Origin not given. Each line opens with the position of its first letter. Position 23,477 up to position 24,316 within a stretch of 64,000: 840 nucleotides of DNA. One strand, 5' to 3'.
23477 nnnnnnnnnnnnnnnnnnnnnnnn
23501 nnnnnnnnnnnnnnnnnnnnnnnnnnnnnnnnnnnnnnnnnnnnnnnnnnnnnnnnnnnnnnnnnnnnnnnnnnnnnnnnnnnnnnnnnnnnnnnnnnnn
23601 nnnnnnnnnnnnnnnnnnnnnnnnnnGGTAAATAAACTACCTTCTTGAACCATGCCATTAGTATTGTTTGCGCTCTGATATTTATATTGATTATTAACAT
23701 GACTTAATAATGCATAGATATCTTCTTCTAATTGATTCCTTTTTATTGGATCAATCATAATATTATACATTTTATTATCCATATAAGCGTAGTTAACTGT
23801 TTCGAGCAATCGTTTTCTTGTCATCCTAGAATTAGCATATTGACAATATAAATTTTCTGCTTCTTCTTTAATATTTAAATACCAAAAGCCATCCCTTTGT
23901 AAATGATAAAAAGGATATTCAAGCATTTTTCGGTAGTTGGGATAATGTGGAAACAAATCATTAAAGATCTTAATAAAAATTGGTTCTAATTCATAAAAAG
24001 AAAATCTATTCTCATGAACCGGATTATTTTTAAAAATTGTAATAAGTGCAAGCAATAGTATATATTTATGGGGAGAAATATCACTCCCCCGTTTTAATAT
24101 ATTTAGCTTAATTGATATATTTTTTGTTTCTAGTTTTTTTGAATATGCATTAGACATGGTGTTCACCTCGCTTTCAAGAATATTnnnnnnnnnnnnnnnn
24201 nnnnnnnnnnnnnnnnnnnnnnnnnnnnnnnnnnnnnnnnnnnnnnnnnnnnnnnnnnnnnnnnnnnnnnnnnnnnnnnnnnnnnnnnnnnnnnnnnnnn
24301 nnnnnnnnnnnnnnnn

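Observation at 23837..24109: N-terminal domain carries motifs reminiscent of the ScoMcrA sulfur-binding domain (SBD)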

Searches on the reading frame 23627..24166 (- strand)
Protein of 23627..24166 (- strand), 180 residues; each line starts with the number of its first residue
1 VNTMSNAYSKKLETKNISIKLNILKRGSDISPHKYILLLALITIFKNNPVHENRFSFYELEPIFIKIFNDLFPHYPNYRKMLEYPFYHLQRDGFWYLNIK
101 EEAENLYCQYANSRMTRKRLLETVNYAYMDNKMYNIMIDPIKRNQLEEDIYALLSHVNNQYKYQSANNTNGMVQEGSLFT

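Call 5: search_protein_families(library=pfam, proteins=[window:23627-24166:-], max_evalue=0.1)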
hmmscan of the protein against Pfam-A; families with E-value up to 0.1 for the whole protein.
window:23627-24166:- (180 aa): 0 families

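Call 6: search_protein_families(library=padloc, proteins=[window:23627-24166:-], max_evalue=0.01)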
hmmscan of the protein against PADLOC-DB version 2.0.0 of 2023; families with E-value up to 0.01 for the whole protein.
window:23627-24166:- (180 aa): 0 families

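Call 7: search_protein_families(library=ncbifam, proteins=[window:23627-24166:-], max_evalue=0.01)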
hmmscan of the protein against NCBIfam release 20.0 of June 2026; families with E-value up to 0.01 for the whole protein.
window:23627-24166:- (180 aa): 1 family
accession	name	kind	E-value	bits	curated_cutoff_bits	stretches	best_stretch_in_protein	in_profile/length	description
NF045808.1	PT-DNA_restrict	exception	3.9e-11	42.6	180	1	20-136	9-118/284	phosphorothioated DNA-binding restriction endonuclease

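Call 8: search_solved_structures(query=window:23627-24166:-, max_evalue=10, show_alignments=5)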
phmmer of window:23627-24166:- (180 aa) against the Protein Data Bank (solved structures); distinct sequences matched with E-value up to 10: 1.
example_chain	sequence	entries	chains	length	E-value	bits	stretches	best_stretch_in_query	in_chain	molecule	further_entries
8h0l_A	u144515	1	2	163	1e-11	48.2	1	19-139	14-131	SBDHga1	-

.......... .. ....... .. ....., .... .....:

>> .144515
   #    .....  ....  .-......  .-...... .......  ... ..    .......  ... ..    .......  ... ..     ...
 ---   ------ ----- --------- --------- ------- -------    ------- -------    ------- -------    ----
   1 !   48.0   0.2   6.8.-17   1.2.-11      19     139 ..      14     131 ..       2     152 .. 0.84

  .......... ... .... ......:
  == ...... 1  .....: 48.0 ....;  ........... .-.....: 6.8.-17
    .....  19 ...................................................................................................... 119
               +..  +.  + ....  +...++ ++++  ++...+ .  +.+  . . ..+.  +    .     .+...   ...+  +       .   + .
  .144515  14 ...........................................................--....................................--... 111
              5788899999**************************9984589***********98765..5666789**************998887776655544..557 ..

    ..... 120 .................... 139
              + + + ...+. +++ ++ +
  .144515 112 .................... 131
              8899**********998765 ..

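Call 14: find_homologous_proteins(query=window:23642-24166:-, max_evalue=0.001)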
Query window:23642-24166:-: 79 candidates shared short words with the query, none scored E <= 0.001.

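Call 22: search_protein_representatives(protein=window:23642-24166:-)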
Query: 175 residues. Proteins with E-value up to 0.001 (for the whole library): 457; up to 1e-10: 57; up to 1e-30: 6. The best 150 are listed.
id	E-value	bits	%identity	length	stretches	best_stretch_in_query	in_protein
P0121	1.6e-40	155.0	50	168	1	9-162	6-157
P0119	9.8e-35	136.1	49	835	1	15-143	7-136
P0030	4.5e-34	134.0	45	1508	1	15-165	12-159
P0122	9.2e-33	129.7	46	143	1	13-137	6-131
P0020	1.9e-31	125.5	44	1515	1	18-154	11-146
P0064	4.4e-31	124.3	41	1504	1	23-168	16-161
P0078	7.5e-26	107.2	50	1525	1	25-133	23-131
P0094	7.2e-25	104.1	45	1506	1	20-142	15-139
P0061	1.5e-24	103.0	39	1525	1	28-157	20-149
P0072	1.4e-23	99.8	42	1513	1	24-155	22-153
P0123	3.5e-23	98.6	39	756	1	31-155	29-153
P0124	1.5e-22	96.5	39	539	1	19-149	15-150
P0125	6.0e-22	94.5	36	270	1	19-154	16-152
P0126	7.0e-22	94.3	41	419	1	21-140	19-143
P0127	2.7e-21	92.4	39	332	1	20-148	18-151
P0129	4.2e-18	82.0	32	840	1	16-166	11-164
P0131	2.4e-17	79.5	39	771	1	25-144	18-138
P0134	1.2e-15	74.1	36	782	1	22-151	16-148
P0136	2.6e-15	73.0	39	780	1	28-161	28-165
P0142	1.5e-13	67.2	35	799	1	16-136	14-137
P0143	2.0e-13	66.8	39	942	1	21-142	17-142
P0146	2.7e-13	66.4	34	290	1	27-160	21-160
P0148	3.6e-13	66.0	38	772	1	26-132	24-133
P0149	3.7e-13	65.9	30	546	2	20-158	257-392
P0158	5.3e-12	62.2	30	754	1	24-150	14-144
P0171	1.2e-10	57.7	37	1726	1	24-150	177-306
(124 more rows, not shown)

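Call 23: search_protein_families(library=pfam, proteins=[P0123, P0124, P0125, P0126, P0129, P0131, P0146, P0171, P0149], max_evalue=0.001)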
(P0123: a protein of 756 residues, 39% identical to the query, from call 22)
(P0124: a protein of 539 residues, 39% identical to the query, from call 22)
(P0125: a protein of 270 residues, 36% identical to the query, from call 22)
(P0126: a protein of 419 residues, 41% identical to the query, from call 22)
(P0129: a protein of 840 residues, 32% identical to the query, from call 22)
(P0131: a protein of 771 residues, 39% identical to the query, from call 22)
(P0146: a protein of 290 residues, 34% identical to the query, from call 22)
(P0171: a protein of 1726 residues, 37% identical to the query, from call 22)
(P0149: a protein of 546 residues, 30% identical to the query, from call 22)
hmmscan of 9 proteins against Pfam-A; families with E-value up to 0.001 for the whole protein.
P0123 (756 aa): 1 family
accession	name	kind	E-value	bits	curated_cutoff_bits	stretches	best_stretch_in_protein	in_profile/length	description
PF20720.3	nSTAND3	-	5.7e-06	26.6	27.2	1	221-265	3-48/155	Novel STAND NTPase 3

P0124 (539 aa): 3 families
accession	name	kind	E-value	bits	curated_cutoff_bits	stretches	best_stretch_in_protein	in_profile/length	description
PF08378.17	NERD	-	2.4e-12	47.8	22.1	1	192-285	21-111/111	Nuclease-related domain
PF00069.31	Pkinase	-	3.4e-12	46.8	31.7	1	420-523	57-160/263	Protein kinase domain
PF07714.23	PK_Tyr_Ser-Thr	-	2.3e-05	24.3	23.1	1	422-516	62-157/258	Protein tyrosine and serine/threonine kinase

P0125 (270 aa): 1 family
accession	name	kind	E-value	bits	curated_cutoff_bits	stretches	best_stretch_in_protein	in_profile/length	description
PF08378.17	NERD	-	1.9e-08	35.2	22.1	1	193-260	20-89/111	Nuclease-related domain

P0126 (419 aa): 1 family
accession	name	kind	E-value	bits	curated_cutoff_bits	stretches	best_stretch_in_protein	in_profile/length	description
PF08378.17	NERD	-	1.9e-15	57.8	22.1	1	192-286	20-111/111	Nuclease-related domain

P0129 (840 aa): 4 families
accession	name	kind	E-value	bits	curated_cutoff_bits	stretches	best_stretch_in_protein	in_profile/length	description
PF00069.31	Pkinase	-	9.6e-45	153.5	31.7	2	412-611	52-255/263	Protein kinase domain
PF07714.23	PK_Tyr_Ser-Thr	-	6.7e-23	81.8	23.1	1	407-608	50-250/258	Protein tyrosine and serine/threonine kinase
PF08378.17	NERD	-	2.2e-12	47.9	22.1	1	192-282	22-110/111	Nuclease-related domain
PF01636.29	APH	-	0.00031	21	23.2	0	706-787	121-197/239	Phosphotransferase enzyme family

P0131 (771 aa): 0 families

P0146 (290 aa): 2 families
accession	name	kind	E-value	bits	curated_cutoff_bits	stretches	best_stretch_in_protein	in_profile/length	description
PF20720.3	nSTAND3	-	0.00058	20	27.2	0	238-263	18-43/155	Novel STAND NTPase 3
PF13191.12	AAA_16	-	0.00076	20.5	32.6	0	228-262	15-49/167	AAA ATPase domain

P0171 (1726 aa): 1 family
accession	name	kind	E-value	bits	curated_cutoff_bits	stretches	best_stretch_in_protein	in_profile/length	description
PF17984.6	TERT_thumb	-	0.00055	20.3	25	0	518-608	101-187/191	Telomerase reverse transcriptase thumb DNA binding domain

P0149 (546 aa): 0 families

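Call 24: search_protein_families(library=padloc, proteins=[P0123, P0131, P0134, P0136, P0142, P0148, P0158, P0171, P0149, P0143], max_evalue=0.001)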
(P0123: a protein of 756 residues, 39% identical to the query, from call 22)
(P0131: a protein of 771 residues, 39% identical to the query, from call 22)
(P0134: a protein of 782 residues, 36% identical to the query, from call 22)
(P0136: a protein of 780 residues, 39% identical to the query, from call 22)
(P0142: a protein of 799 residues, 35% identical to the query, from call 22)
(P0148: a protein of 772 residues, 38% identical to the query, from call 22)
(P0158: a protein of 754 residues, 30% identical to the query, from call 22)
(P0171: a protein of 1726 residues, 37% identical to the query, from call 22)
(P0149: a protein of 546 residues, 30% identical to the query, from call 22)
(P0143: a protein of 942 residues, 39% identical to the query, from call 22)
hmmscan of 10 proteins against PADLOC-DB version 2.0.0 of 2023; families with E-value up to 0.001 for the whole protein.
P0123 (756 aa): 7 families
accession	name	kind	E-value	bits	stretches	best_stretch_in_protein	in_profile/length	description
PDLC02795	SspF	-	5.5e-40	135.6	1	185-485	1-308/560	SspF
PDLC02796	SspF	-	1.3e-33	114.8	1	185-497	1-312/525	SspF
PDLC02793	SspF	-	4.1e-31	106.1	1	216-470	31-308/600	SspF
PDLC02797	SspF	-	3.7e-13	46.7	1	236-436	58-275/568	SspF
PDLC02794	SspF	-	5.2e-08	30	1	234-471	53-317/572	SspF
PDLC02798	SspF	-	1.2e-06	25.3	1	218-440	41-279/607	SspF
PDLC04140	mad8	-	0.00024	18.7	0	232-334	24-70/314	mads_8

P0131 (771 aa): 6 families
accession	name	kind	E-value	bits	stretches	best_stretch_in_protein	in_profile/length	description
PDLC02793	SspF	-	7.3e-26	88.7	1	205-441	29-268/600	SspF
PDLC02795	SspF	-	5.5e-25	86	1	176-477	1-292/560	SspF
PDLC02796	SspF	-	8.3e-20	69.3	1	176-496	1-304/525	SspF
PDLC02797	SspF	-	3e-06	23.9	1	213-408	41-241/568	SspF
PDLC02794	SspF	-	3.6e-06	23.9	1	205-301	29-125/572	SspF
PDLC02798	SspF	-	3.9e-06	23.6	1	230-441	62-273/607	SspF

P0134 (782 aa): 4 families
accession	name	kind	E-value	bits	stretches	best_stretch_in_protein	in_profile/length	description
PDLC02795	SspF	-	1.6e-26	91.1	1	174-478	1-292/560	SspF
PDLC02793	SspF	-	2.5e-25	87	1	204-437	30-263/600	SspF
PDLC02796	SspF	-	6.6e-24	82.8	1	205-497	28-304/525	SspF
PDLC02794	SspF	-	9.7e-07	25.8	1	221-389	49-220/572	SspF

P0136 (780 aa): 5 families
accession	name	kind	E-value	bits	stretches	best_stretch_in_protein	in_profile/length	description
PDLC02795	SspF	-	1.9e-30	104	1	195-513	1-310/560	SspF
PDLC02796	SspF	-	2e-23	81.2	1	195-519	1-308/525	SspF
PDLC02793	SspF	-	2.3e-20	70.5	1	241-461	46-269/600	SspF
PDLC02797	SspF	-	2.4e-09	34.1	1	245-466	56-279/568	SspF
PDLC02794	SspF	-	3.5e-05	20.6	1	248-470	56-285/572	SspF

P0142 (799 aa): 6 families
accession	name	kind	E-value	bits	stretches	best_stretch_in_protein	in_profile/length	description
PDLC02793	SspF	-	8.4e-29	98.4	1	214-451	31-261/600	SspF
PDLC02795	SspF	-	3.4e-25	86.7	1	183-508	1-307/560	SspF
PDLC02796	SspF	-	2.1e-22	77.8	1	184-517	2-308/525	SspF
PDLC02797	SspF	-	1.9e-08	31.2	1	217-425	38-241/568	SspF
PDLC02794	SspF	-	1.5e-06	25.1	1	215-426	32-245/572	SspF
PDLC02798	SspF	-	6.7e-06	22.9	1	238-453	62-268/607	SspF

P0148 (772 aa): 4 families
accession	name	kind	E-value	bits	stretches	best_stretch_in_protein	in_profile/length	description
PDLC02795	SspF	-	1.7e-29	100.9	1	182-744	1-553/560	SspF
PDLC02793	SspF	-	7.7e-29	98.5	1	199-464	19-284/600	SspF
PDLC02796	SspF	-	1e-28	98.6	1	184-515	3-318/525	SspF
PDLC02794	SspF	-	0.00016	18.5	1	214-303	33-123/572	SspF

P0158 (754 aa): 7 families
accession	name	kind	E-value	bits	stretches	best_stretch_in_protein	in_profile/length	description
PDLC02795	SspF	-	6.8e-33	112.1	1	194-463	30-293/560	SspF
PDLC02796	SspF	-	5.7e-27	92.9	1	217-493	46-316/525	SspF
PDLC02793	SspF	-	1e-25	88.2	1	180-426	15-264/600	SspF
PDLC02797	SspF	-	6e-11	39.4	1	215-440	53-283/568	SspF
PDLC02798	SspF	-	1.9e-05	21.4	1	299-445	146-287/607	SspF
PDLC02794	SspF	-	0.00015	18.6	1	202-254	35-81/572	SspF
PDLC04140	mad8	-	0.00084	16.9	0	217-276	25-86/314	mads_8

P0171 (1726 aa): 0 families

P0149 (546 aa): 0 families

P0143 (942 aa): 34 families (the best 25 are shown)
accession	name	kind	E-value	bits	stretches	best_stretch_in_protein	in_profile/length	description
PDLC04053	PD-T4-6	-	6.3e-62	207.8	2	405-620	55-269/311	-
PDLC04138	mad6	-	1.4e-58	197.4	2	399-619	91-310/659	mads_6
PDLC04042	PD-T4-6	-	3.2e-58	195.7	2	418-622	67-272/292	-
PDLC04043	PD-T4-6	-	2e-51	173.5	2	638-843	10-218/452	-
PDLC04054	PD-T4-6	-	4.4e-51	172.3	2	413-621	63-272/347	-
PDLC02512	PglW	-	2.6e-48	162.8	1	167-880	10-768/1403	PglW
PDLC04061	PD-T4-6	-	1e-44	151.9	2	642-840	15-221/510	-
PDLC04047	PD-T4-6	-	7.1e-43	144.9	2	411-565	63-214/327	-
PDLC03920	MkoA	-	6.6e-41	138.6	2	373-626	25-281/1112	-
PDLC04039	PD-T4-6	-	1.1e-39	134.7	2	444-612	98-265/458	-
PDLC04057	PD-T4-6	-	1.9e-38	130.7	2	413-565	62-212/443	-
PDLC04041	PD-T4-6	-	2.6e-38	130.4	2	633-842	18-234/443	-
PDLC04044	PD-T4-6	-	1.3e-36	124.5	2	381-632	60-302/372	-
PDLC04060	PD-T4-6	-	1.1e-35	121.6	2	411-567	60-213/486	-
PDLC03921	MkoA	-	2.5e-35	119.6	2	172-789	12-632/1607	-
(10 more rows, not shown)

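Call 27: search_solved_structures(query=A1, max_evalue=1, show_alignments=4)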
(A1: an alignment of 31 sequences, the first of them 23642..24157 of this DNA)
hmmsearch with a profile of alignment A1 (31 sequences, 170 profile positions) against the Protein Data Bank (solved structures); distinct sequences matched with E-value up to 1: 2.
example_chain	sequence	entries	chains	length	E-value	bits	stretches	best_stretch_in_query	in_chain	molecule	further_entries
8h0l_A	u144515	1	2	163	4.9e-34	120.6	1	6-150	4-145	SBDHga1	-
3qqm_A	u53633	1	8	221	0.8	12.5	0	78-151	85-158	Mlr3007 protein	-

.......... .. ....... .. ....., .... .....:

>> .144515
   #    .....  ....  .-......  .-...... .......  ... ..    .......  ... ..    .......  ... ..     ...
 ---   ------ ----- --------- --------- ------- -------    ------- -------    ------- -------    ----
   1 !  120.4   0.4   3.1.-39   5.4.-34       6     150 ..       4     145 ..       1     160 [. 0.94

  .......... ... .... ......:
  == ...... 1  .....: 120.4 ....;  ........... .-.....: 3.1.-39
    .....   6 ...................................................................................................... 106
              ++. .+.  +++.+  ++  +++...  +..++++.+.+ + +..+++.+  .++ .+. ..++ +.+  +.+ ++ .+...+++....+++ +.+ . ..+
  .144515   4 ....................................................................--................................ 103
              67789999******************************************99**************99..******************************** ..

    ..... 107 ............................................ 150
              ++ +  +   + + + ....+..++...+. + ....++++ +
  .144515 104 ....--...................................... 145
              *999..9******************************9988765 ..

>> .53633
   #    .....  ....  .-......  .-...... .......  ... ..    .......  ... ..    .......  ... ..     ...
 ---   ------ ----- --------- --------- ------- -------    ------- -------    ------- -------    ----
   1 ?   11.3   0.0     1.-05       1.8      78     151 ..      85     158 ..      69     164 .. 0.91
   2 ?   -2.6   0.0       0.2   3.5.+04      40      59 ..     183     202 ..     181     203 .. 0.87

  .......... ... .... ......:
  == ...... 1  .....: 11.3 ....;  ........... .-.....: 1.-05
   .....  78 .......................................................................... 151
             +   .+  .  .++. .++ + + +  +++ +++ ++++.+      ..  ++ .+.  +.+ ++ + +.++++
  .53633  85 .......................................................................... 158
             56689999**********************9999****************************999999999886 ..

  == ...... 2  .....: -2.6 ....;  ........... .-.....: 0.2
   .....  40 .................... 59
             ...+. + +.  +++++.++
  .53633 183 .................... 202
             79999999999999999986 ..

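Call 31: predict_structure(alignment_id=A1)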
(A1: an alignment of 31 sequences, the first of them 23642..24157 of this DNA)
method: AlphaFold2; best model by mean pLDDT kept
length: 172 residues; sequences in the alignment: 31
mean_pLDDT: 87.8   pTM: 0.81
mean pLDDT of the five models: 87.8, 87.0, 85.6, 84.3, 83.5
residues with pLDDT >= 90: 124; 70-90: 17; 50-70: 27; < 50: 4
segments of 3 or more residues with pLDDT < 50: none
pLDDT, mean of each block of 10 residues (from residue 1): 52 54 70 97 98 98 97 94 94 98 97 97 97 97 94 89 77 58
secondary structure, 60 per line:
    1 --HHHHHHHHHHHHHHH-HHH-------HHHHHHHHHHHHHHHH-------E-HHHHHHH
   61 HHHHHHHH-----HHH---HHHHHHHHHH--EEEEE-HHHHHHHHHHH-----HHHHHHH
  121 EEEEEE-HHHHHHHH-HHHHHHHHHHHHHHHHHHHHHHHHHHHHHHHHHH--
elements in order: H3-17 H29-44 H54-68 H80-89 E92-96 H98-108 H114-120 E121-126 H128-135 H137-170

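Call 34: fold_search(model_id=the predicted structure, library=pdb)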
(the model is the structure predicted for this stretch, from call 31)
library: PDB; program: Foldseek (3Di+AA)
matches with E <= 10: 139; with E <= 0.001: 2
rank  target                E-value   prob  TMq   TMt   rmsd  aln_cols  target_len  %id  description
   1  8h0l_B                2.4e-07  1.00  0.66  0.76   3.1       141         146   25  Sulfur binding domain of Hga complexed with phosphorothioated DNA (released 2023-09-27)
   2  8h0l_A                5.4e-07  1.00  0.64  0.72   3.0       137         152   26  Sulfur binding domain of Hga complexed with phosphorothioated DNA (released 2023-09-27)
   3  5zmm_B                7.3e-03  1.00  0.57  0.21   4.8       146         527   14  Structure of the Type IV phosphorothioation-dependent restriction endonuclease ScoMcrA (released 2018-09-26)
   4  5zmm_A                1.2e-02  1.00  0.56  0.20   5.1       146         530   14  Structure of the Type IV phosphorothioation-dependent restriction endonuclease ScoMcrA (released 2018-09-26)
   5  5zmn_A                1.2e-02  1.00  0.45  0.26   5.2       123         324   15  Sulfur binding domain and SRA domain of ScoMcrA complexed with phosphorothioated DNA (released 2018-09-26)
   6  5zmm_C                2.2e-02  1.00  0.58  0.22   3.9       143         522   16  Structure of the Type IV phosphorothioation-dependent restriction endonuclease ScoMcrA (released 2018-09-26)
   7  5zmm_F                2.6e-02  1.00  0.55  0.23   4.0       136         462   15  Structure of the Type IV phosphorothioation-dependent restriction endonuclease ScoMcrA (released 2018-09-26)
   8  1fnn_A                1.7e-01  0.96  0.43  0.21   4.2       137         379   12  CRYSTAL STRUCTURE OF CDC6P FROM PYROBACULUM AEROPHILUM (released 2000-10-04)
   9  7tji_I                1.9e-01  0.72  0.39  0.20   9.3       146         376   15  S. cerevisiae ORC bound to 84 bp ARS1 DNA and Cdc6 (state 2) with flexible Orc6 N-terminal domain (released 2022-10-05)
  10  7tjh_I                1.9e-01  0.72  0.37  0.20   7.0       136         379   13  S. cerevisiae ORC bound to 84 bp ARS1 DNA and Cdc6 (state 1) with flexible Orc6 N-terminal domain (released 2022-10-05)
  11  7jpo_D                2.6e-01  0.51  0.36  0.18   6.7       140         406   16  ORC-O1AAA: Human Origin Recognition Complex (ORC) with dynamic/unresolved ORC2 WH (released 2020-09-02)
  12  7jpq_D                3.6e-01  0.54  0.38  0.19   6.1       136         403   15  ORC-O2-5: Human Origin Recognition Complex (ORC) with subunits 2,3,4,5 (released 2020-09-02)
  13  2qby_A                3.9e-01  0.69  0.39  0.21   6.6       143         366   10  Crystal structure of a heterodimer of Cdc6/Orc1 initiators bound to origin DNA (from S. solfataricus) (released 2007-09-11)
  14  9bcx_B                5.1e-01  0.47  0.37  0.16   6.0       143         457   10  Cryo-EM structure of the S. cerevisiae ORC-Cdc6-Mcm2-7-DNA complex with a fully closed Mcm2-Mcm5 DNA entry gate (released 2025-01-01)
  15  7tjj_D                5.1e-01  0.41  0.37  0.17   8.8       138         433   12  S. cerevisiae ORC bound to 84 bp ARS1 DNA and Cdc6 (state 1) with docked Orc6 N-terminal domain (released 2022-10-05)
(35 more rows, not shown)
